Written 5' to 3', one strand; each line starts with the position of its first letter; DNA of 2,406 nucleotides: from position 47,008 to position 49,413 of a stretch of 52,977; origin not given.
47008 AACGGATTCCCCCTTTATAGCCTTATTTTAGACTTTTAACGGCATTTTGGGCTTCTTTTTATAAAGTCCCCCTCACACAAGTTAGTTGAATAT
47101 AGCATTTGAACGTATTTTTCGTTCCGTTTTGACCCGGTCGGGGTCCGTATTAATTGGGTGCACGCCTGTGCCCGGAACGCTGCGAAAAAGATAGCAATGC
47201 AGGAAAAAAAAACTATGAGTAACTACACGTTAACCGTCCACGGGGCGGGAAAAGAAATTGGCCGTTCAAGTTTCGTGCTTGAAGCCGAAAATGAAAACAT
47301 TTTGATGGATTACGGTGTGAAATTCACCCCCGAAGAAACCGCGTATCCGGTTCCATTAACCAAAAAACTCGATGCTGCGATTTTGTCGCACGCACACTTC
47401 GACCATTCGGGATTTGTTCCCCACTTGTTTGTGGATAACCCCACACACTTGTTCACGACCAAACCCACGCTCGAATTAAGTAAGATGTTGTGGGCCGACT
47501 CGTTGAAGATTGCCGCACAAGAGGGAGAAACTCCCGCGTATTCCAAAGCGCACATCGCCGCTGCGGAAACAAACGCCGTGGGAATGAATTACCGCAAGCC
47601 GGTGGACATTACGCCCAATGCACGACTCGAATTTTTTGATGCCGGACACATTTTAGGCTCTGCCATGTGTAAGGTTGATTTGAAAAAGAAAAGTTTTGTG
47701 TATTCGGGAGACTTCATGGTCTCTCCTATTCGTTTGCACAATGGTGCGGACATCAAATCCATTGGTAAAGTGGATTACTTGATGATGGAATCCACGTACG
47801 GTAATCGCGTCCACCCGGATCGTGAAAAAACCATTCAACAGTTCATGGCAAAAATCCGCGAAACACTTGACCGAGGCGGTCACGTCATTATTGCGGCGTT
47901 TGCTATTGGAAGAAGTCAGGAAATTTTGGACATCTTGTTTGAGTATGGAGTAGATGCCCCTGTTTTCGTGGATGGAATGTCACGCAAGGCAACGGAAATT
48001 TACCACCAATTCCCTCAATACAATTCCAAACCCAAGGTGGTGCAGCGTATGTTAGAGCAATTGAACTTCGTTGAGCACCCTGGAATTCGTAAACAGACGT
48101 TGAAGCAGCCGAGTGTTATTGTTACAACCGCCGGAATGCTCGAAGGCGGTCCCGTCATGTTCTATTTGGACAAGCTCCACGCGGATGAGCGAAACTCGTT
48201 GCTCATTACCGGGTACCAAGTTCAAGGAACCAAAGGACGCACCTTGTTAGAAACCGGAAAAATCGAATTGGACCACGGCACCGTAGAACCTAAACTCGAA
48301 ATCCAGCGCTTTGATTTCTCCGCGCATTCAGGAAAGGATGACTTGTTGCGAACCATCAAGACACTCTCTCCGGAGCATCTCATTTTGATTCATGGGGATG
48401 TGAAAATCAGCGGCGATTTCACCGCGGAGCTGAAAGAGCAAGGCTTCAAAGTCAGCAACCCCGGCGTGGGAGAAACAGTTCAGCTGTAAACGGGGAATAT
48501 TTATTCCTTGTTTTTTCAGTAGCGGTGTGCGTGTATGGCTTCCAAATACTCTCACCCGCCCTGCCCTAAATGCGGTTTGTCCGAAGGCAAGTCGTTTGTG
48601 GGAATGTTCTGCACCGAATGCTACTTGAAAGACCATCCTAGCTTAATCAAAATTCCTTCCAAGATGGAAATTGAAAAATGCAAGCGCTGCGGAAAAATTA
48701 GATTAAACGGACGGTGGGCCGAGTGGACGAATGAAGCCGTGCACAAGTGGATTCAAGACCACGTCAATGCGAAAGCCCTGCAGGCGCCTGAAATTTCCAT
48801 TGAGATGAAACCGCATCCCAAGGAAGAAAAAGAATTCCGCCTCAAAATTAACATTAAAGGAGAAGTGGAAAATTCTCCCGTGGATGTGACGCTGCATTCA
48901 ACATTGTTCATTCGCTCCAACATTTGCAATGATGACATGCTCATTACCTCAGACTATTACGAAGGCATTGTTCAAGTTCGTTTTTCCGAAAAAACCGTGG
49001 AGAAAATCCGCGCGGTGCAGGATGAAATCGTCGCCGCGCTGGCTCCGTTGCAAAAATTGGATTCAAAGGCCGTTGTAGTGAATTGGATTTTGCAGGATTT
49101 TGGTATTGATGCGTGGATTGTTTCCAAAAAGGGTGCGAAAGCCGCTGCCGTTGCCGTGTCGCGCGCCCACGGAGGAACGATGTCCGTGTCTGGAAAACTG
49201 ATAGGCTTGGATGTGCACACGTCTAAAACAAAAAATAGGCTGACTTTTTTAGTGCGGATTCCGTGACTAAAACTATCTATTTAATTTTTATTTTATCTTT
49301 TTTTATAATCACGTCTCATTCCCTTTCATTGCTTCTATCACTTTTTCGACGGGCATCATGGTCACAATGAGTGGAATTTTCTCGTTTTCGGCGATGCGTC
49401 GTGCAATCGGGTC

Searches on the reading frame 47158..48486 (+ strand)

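Call 61: search_protein_families(library=pfam, proteins=[window:47158-48486:+], max_evalue=0.001)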
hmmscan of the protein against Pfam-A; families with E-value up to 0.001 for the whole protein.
window:47158-48486:+ (443 aa): 6 families
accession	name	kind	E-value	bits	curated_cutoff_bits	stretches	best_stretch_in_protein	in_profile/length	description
PF10996.14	Beta-Casp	-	1.5e-20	74.3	27.7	1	260-363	11-120/120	Beta-Casp domain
PF07521.17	RMMBL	-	9e-13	48.5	21.6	1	379-433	5-61/63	Zn-dependent metallo-hydrolase RNA specificity domain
PF16661.11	Lactamase_B_6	-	6.1e-08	32.7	27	1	40-204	1-181/193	Metallo-beta-lactamase superfamily domain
PF12706.13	Lactamase_B_2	-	1e-06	29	27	1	47-216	2-168/200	Beta-lactamase superfamily domain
PF00753.33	Lactamase_B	-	1.4e-05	25.6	22.7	1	37-133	7-97/196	Metallo-beta-lactamase superfamily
PF13483.12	Lactamase_B_3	-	0.00022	21.7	24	1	34-84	5-50/160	Beta-lactamase superfamily domain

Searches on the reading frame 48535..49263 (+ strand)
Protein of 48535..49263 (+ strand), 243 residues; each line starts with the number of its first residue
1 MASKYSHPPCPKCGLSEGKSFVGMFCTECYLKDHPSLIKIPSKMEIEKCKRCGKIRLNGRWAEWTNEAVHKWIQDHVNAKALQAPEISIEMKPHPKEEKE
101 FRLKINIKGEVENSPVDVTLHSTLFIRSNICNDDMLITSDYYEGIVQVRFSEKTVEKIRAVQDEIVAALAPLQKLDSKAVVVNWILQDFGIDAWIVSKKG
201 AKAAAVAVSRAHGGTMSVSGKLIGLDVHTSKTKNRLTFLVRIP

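Call 61: search_protein_families(library=pfam, proteins=[window:48535-49263:+], max_evalue=0.001)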
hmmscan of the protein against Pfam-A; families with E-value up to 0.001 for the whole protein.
window:48535-49263:+ (243 aa): 1 family
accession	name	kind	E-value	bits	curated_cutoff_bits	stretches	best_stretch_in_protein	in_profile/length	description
PF04981.18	NMD3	-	2.1e-34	119.6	24.9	1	10-242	1-243/243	NMD3 family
